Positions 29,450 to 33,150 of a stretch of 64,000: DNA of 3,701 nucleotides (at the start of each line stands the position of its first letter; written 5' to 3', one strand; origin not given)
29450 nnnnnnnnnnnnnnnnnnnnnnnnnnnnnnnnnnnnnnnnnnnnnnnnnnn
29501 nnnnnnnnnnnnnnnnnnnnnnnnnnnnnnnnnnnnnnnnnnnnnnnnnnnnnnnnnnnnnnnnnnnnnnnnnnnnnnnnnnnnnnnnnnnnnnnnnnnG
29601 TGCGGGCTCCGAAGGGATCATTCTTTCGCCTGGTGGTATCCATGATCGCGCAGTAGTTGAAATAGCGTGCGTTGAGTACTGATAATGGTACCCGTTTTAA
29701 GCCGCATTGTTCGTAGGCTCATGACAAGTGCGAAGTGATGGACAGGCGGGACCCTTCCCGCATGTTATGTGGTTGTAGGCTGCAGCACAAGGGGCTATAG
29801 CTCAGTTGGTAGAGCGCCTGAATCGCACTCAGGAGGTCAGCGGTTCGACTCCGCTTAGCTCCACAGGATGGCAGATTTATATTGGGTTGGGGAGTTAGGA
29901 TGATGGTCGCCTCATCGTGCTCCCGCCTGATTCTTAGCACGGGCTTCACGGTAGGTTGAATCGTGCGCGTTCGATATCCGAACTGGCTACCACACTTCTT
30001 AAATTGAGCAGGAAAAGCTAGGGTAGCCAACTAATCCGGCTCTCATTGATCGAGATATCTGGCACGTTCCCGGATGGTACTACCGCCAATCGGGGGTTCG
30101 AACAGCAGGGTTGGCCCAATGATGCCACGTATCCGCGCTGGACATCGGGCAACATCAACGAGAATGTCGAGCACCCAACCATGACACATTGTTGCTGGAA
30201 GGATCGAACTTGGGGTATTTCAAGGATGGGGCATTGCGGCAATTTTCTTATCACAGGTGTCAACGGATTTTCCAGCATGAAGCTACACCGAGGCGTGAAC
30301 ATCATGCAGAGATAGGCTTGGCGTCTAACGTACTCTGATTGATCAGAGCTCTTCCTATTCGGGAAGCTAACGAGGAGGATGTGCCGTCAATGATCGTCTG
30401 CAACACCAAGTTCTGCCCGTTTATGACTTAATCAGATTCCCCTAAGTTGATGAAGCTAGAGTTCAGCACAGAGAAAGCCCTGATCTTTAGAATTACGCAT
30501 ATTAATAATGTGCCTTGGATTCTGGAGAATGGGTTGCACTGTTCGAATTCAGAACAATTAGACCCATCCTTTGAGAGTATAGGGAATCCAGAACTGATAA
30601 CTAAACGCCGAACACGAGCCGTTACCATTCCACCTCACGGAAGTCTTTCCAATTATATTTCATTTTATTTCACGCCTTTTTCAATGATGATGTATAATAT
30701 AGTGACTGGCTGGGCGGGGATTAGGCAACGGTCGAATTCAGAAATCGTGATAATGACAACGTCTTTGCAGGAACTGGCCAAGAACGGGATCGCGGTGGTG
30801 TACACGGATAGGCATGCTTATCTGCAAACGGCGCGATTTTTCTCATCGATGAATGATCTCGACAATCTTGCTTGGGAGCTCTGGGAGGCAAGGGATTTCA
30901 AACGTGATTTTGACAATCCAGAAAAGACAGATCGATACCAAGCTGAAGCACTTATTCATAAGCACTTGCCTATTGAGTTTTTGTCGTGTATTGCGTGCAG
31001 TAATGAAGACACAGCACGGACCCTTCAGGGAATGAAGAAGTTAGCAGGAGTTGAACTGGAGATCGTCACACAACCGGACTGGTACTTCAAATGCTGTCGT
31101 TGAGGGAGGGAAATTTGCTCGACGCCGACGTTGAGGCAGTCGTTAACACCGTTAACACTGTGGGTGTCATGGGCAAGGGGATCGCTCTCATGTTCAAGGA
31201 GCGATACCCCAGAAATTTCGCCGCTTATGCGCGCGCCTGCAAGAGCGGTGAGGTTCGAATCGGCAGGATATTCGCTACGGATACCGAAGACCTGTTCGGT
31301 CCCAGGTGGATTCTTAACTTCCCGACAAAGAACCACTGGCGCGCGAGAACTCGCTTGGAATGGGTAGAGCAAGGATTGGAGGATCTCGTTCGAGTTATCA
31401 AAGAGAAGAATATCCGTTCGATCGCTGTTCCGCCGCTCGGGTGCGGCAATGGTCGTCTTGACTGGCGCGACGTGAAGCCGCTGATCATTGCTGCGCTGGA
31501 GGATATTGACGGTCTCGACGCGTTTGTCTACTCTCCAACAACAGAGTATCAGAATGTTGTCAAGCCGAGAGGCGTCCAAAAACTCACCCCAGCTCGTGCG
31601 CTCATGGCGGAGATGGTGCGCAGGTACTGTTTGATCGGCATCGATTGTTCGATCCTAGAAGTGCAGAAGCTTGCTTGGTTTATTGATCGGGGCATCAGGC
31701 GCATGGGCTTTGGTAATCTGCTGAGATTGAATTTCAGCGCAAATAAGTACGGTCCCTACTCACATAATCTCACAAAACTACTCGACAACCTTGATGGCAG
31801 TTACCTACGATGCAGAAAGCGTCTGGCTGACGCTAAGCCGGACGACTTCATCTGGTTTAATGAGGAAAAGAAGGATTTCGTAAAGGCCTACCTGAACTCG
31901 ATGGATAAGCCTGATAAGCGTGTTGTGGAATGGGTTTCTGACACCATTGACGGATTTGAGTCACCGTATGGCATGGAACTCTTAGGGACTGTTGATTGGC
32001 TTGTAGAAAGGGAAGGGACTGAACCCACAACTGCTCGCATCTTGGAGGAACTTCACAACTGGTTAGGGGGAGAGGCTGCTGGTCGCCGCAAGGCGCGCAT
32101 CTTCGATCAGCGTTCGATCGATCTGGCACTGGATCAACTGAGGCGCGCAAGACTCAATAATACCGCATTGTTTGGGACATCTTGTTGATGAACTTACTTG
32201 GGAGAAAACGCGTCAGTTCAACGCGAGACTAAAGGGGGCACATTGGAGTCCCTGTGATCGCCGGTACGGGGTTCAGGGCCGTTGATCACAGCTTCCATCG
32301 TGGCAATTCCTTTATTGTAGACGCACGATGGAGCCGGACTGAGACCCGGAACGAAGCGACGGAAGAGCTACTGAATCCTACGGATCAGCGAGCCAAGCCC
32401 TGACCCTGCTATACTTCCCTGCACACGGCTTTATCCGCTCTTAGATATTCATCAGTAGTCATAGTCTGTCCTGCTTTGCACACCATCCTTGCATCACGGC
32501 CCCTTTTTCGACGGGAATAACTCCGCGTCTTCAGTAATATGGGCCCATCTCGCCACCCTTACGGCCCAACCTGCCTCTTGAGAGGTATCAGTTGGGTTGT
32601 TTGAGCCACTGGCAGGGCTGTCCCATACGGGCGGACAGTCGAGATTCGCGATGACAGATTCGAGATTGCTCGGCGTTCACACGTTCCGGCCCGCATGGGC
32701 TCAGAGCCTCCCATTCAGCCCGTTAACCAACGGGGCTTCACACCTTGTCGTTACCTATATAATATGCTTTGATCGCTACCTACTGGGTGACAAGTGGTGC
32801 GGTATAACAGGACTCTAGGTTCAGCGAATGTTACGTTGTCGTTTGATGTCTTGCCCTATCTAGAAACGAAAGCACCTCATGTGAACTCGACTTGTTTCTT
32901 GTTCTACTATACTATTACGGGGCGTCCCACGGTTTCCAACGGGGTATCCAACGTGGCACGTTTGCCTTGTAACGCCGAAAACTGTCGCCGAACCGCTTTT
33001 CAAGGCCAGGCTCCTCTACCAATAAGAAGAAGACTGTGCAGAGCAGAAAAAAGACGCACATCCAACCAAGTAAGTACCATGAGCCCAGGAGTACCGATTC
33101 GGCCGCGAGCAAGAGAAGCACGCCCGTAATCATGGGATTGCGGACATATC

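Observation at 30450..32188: DarT-DarG (ssDNA ADP-ribosylating toxin / macrodomain antitoxin) module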

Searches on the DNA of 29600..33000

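Call 25: search_rna_families(source=window, start=29600, end=33000, threshold=evalue, max_evalue=1)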
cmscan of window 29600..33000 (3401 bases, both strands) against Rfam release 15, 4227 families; matches with E-value up to 1: 3.
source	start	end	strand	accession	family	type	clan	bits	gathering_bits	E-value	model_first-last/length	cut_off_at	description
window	29791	29863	+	RF00005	tRNA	Gene; tRNA;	CL00001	69.2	29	2.7e-14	1-71/71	no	tRNA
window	29791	29864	-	RF04354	Plastid-ycf2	Cis-reg;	-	25.2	65.7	0.039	1-75/75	no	Plastid-ycf2 5UTR RNA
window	32679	32817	-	RF02003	group-II-D1D4-4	Intron;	CL00102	24.2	49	0.013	1-138/138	no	Group II catalytic intron D1-D4-4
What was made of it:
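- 29865..30449 (.): 585-nt spacer between the tRNA and darT, with no recognisable gene. It presumably holds the darTG promoter and 5' region, which was not identified. No Rfam hit (call 25).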

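Call 48: search_rna_families(source=window, start=32150, end=32950, threshold=evalue, max_evalue=5, show_alignments=1)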
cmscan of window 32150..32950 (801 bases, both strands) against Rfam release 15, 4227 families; matches with E-value up to 5: 1.
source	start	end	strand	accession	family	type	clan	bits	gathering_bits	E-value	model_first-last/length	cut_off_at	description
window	32679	32817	-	RF02003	group-II-D1D4-4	Intron;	CL00102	24.2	49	0.003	1-138/138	no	Group II catalytic intron D1-D4-4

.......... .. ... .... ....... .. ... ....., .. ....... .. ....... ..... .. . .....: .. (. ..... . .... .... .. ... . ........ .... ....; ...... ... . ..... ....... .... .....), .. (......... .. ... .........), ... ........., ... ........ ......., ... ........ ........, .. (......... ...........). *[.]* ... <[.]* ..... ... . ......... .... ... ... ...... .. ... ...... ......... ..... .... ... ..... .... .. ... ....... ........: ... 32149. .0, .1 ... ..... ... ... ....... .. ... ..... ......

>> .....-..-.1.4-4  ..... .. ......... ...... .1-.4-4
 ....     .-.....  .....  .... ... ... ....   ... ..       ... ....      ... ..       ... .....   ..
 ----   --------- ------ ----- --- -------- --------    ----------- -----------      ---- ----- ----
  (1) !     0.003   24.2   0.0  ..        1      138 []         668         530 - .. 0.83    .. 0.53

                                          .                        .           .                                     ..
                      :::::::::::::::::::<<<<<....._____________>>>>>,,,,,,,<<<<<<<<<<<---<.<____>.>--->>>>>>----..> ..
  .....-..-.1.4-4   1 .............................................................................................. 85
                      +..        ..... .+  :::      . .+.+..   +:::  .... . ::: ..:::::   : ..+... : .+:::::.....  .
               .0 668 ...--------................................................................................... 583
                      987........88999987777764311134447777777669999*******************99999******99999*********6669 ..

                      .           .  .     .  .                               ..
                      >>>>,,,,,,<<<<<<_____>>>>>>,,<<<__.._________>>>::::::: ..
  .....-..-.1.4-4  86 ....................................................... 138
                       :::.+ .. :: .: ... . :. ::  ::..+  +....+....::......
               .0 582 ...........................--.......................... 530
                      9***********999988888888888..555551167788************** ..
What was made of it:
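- Tried and rejected: It is kept only as a passing note (calls 25 and 48).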

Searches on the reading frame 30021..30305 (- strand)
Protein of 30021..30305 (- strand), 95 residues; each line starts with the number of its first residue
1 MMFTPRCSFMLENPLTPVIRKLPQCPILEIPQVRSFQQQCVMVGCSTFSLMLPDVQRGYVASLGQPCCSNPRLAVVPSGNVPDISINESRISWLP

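Call 24: search_protein_families(library=pfam, proteins=[window:30021-30305:-], max_evalue=0.01)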
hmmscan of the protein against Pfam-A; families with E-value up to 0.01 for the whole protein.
window:30021-30305:- (95 aa): 0 families
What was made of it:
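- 29865..30449 (.): The two ORFs in it (30046–30315 + and 30018–30305 −) have no Pfam hit (call 24).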
